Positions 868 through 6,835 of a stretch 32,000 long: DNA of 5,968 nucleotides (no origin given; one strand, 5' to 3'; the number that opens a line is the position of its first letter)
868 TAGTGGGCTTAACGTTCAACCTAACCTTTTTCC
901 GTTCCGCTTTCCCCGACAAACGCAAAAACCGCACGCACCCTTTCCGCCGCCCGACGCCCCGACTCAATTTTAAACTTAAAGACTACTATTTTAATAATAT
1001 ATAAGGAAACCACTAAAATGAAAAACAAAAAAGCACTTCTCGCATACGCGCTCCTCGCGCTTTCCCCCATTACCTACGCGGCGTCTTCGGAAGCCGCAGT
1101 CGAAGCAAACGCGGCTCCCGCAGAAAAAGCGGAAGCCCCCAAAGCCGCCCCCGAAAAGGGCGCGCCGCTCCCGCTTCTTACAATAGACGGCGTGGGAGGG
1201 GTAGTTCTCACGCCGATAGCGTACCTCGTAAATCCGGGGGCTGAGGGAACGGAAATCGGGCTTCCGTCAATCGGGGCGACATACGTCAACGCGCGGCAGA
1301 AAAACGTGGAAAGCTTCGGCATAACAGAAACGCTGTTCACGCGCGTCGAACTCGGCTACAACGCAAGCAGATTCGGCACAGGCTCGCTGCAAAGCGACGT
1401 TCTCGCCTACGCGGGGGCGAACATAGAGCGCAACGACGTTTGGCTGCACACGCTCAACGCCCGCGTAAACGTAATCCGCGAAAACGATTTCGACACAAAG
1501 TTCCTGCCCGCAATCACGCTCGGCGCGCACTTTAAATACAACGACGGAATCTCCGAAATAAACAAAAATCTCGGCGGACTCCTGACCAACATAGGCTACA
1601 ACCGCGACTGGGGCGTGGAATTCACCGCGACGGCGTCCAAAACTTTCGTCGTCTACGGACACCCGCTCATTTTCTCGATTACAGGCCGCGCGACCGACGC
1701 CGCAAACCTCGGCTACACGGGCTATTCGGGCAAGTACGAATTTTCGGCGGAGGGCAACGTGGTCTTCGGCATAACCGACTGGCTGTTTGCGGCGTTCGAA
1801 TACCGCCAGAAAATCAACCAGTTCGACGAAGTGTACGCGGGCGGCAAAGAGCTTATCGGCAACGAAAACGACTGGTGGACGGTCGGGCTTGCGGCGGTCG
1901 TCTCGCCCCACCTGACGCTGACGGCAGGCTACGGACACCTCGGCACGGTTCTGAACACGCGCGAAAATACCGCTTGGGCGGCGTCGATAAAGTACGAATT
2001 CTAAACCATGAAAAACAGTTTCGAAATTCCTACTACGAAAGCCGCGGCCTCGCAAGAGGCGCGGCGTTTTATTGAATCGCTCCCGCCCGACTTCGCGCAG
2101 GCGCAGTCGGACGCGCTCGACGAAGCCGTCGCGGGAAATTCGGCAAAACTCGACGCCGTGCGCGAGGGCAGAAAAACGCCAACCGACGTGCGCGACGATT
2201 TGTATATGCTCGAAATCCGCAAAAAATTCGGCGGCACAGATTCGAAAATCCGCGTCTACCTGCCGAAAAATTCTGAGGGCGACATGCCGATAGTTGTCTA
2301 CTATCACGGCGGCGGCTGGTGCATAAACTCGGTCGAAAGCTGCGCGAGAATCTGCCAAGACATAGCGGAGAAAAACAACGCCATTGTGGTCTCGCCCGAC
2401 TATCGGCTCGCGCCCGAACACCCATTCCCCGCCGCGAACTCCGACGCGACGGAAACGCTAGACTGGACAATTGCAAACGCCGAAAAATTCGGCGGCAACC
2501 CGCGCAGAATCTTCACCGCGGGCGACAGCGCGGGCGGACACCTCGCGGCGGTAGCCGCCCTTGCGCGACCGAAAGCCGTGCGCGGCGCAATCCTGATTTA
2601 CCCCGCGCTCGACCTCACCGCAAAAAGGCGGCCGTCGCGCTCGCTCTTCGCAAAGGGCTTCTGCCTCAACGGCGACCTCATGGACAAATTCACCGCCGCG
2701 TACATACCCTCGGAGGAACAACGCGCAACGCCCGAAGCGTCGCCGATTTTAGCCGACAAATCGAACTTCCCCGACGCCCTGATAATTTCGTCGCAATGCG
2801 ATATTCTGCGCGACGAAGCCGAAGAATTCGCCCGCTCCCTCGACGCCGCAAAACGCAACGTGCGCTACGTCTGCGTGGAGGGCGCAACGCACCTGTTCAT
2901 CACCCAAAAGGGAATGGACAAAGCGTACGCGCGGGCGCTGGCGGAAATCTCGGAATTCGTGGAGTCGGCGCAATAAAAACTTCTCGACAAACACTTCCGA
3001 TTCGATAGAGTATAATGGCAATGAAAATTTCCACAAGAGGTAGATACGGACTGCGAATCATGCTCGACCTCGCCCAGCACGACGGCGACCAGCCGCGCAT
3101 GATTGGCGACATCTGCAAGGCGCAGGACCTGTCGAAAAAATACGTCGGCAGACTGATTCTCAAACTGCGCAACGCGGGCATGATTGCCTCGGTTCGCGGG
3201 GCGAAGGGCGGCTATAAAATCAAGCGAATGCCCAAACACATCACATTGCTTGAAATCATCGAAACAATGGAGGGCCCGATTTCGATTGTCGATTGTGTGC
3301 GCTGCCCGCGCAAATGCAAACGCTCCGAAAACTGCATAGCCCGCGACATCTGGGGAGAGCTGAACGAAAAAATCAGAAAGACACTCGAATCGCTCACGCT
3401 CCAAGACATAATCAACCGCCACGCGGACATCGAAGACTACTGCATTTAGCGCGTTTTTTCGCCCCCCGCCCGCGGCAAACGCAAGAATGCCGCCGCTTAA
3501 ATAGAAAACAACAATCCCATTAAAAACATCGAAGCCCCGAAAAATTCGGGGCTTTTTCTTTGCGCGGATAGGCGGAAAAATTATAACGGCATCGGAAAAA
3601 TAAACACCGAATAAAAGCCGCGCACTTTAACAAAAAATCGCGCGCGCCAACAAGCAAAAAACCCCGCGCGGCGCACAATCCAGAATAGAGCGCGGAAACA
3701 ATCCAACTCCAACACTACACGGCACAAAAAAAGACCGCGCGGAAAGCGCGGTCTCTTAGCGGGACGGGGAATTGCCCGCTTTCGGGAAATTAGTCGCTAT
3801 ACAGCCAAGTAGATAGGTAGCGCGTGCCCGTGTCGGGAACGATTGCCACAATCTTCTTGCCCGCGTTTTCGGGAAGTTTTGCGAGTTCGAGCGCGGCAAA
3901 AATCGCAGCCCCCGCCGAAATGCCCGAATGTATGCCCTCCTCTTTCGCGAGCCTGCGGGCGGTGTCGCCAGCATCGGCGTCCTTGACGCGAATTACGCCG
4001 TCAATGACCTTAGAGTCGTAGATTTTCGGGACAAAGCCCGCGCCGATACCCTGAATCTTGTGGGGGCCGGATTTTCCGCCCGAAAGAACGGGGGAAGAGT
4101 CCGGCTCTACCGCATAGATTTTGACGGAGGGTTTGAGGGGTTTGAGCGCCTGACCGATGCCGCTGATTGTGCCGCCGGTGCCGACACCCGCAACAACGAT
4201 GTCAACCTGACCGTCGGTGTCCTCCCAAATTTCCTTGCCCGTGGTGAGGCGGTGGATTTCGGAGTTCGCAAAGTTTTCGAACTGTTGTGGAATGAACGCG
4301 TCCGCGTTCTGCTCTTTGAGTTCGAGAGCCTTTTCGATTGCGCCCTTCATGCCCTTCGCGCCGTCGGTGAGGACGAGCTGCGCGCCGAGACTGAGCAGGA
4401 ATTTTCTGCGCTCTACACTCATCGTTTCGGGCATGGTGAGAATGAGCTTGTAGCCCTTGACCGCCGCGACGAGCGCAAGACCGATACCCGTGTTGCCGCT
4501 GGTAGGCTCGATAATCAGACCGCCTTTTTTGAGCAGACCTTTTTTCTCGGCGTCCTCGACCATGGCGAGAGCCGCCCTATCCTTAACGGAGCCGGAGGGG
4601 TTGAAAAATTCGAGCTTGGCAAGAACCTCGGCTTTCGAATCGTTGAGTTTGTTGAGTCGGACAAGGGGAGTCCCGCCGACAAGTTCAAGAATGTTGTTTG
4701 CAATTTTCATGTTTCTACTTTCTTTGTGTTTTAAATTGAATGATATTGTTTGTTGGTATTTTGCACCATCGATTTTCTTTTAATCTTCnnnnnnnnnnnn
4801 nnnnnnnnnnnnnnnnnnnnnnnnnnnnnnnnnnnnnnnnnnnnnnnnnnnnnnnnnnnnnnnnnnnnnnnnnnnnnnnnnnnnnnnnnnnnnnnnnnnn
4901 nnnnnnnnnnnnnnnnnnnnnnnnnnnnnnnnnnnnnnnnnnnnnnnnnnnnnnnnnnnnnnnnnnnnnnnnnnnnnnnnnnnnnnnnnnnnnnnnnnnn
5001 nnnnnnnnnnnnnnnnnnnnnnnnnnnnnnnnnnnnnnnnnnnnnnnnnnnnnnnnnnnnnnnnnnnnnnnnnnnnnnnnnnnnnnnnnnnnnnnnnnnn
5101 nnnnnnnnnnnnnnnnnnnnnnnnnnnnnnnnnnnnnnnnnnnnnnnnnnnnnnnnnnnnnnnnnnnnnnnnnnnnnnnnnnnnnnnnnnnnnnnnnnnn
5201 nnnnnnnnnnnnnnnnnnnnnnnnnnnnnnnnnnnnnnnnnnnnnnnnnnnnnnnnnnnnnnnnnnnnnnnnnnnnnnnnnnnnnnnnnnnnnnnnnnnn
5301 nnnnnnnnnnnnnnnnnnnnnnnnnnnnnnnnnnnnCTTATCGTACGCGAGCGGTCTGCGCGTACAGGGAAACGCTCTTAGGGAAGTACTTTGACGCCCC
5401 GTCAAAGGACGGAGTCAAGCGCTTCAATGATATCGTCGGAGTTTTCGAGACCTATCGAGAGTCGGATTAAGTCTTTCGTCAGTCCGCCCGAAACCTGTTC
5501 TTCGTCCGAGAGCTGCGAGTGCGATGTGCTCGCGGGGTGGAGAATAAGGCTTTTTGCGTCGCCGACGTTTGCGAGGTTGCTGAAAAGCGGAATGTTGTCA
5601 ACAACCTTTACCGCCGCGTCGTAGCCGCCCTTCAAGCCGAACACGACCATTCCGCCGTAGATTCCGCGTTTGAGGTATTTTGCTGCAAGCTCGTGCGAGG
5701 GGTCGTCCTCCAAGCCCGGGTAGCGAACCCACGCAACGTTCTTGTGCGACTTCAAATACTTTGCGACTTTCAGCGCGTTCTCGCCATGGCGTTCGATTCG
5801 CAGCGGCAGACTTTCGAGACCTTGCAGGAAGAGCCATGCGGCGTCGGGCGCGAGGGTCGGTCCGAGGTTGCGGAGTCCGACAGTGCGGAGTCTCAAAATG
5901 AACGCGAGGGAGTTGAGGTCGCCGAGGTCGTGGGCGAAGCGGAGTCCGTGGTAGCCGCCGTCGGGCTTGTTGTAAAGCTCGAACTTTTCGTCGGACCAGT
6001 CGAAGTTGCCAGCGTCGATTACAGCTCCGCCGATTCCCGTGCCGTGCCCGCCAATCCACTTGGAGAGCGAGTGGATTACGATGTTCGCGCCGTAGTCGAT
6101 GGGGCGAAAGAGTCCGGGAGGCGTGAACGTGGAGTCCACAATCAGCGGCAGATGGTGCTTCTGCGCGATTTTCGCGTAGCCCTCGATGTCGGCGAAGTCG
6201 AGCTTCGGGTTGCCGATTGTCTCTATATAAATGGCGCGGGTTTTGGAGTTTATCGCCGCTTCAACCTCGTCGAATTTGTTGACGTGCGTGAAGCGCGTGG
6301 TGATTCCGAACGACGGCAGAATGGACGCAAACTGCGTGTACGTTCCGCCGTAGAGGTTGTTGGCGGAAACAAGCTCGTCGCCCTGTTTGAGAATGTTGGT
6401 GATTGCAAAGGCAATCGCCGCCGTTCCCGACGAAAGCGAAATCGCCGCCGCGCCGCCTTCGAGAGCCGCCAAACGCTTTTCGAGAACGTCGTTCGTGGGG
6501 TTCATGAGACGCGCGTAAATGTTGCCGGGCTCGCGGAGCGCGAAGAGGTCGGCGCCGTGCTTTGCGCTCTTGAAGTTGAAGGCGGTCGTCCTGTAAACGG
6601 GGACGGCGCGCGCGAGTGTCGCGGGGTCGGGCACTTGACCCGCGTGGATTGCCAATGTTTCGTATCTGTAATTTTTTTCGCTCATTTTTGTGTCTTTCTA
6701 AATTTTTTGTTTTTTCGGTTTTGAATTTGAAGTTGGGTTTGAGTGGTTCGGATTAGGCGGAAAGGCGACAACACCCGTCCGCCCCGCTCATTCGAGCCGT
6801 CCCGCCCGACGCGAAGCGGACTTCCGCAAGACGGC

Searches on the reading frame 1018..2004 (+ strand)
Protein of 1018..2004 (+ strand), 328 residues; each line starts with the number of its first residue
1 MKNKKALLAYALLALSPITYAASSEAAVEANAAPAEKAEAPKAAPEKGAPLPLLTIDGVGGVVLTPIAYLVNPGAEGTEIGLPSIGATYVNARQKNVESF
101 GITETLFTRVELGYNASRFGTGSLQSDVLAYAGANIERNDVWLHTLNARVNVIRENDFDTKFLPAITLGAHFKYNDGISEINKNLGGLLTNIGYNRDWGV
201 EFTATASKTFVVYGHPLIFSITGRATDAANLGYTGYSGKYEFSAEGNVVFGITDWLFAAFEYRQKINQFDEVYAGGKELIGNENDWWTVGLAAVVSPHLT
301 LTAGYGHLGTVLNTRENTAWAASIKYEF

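Call 11: search_protein_families(library=pfam, proteins=[window:1018-2004:+], max_evalue=0.001)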
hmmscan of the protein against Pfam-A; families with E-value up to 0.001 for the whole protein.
window:1018-2004:+ (328 aa): 1 family
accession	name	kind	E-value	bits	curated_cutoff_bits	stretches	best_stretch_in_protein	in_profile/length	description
PF11231.14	DUF3034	-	1.3e-23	84.3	25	1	55-324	6-254/255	Protein of unknown function (DUF3034)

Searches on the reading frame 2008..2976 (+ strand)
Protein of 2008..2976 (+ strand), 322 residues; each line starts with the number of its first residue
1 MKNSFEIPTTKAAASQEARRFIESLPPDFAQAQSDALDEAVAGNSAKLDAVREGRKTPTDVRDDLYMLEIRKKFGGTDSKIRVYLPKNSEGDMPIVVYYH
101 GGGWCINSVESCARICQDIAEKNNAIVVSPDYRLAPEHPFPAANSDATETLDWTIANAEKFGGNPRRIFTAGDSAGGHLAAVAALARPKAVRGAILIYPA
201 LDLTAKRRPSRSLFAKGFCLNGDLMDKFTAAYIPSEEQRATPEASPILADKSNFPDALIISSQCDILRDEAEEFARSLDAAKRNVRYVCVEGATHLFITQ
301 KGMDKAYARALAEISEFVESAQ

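Call 11: search_protein_families(library=pfam, proteins=[window:2008-2976:+], max_evalue=0.001)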
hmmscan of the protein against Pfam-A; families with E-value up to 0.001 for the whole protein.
window:2008-2976:+ (322 aa): 7 families
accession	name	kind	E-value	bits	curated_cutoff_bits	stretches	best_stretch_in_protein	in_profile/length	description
PF07859.19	Abhydrolase_3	-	1.9e-61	207.9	25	1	96-298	1-209/210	alpha/beta hydrolase fold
PF20434.5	BD-FAE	-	4.3e-26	92.2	26.8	1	83-188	3-111/215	BD-FAE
PF00135.34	COesterase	-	1.2e-14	54.6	27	1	82-187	89-204/515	Carboxylesterase family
PF00326.27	Peptidase_S9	-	5.5e-06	26.4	22.6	1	155-311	53-203/213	Prolyl oligopeptidase family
PF12146.15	Hydrolase_4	-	2.9e-05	23.9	27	1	164-208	76-118/239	Serine aminopeptidase, S33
PF00756.26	Esterase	-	6.8e-05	23.2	22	0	76-203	5-152/251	Putative esterase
PF10340.15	Say1_Mug180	-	0.00073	18.9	21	0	89-254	119-291/374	Steryl acetyl hydrolase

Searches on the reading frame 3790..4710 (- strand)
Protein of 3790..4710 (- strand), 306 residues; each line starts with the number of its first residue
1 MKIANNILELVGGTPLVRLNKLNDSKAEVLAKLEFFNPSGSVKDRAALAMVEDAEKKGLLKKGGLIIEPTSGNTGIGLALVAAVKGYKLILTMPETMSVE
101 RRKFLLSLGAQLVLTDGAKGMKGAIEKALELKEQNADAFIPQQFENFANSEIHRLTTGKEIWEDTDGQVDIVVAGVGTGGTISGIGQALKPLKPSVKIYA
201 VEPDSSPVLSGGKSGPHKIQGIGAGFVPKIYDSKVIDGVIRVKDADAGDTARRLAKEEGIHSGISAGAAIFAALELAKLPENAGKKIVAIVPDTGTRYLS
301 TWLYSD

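Call 11: search_protein_families(library=pfam, proteins=[window:3790-4710:-], max_evalue=0.001)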
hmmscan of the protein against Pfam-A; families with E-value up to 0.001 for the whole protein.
window:3790-4710:- (306 aa): 1 family
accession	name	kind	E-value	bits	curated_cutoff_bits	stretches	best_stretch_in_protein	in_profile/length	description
PF00291.31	PALP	-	2.7e-73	247.3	35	1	8-293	2-295/295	Pyridoxal-phosphate dependent enzyme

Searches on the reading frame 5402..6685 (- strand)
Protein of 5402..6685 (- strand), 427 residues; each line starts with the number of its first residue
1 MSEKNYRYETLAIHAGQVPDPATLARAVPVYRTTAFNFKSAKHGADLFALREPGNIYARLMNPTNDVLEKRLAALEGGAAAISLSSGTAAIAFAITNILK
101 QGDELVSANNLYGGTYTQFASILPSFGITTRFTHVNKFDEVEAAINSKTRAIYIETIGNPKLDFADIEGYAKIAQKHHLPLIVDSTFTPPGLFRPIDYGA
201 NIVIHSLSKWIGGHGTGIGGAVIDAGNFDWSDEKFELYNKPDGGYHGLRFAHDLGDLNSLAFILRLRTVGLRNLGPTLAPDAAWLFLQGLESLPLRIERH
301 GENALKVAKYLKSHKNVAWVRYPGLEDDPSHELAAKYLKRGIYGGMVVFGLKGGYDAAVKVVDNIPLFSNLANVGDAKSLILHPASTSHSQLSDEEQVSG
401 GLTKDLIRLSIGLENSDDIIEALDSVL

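Call 11: search_protein_families(library=pfam, proteins=[window:5402-6685:-], max_evalue=0.001)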
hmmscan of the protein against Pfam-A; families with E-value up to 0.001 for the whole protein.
window:5402-6685:- (427 aa): 3 families
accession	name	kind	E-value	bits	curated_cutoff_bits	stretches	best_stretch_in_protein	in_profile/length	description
PF01053.26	Cys_Met_Meta_PP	-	6.5e-126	420.4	27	1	9-425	1-378/381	Cys/Met metabolism PLP-dependent enzyme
PF01041.23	DegT_DnrJ_EryC1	-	7.4e-10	39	19.8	1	62-185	23-146/360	DegT/DnrJ/EryC1/StrS aminotransferase family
PF00155.27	Aminotran_1_2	-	2.2e-08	34.2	19.7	1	65-221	44-231/361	Aminotransferase class I and II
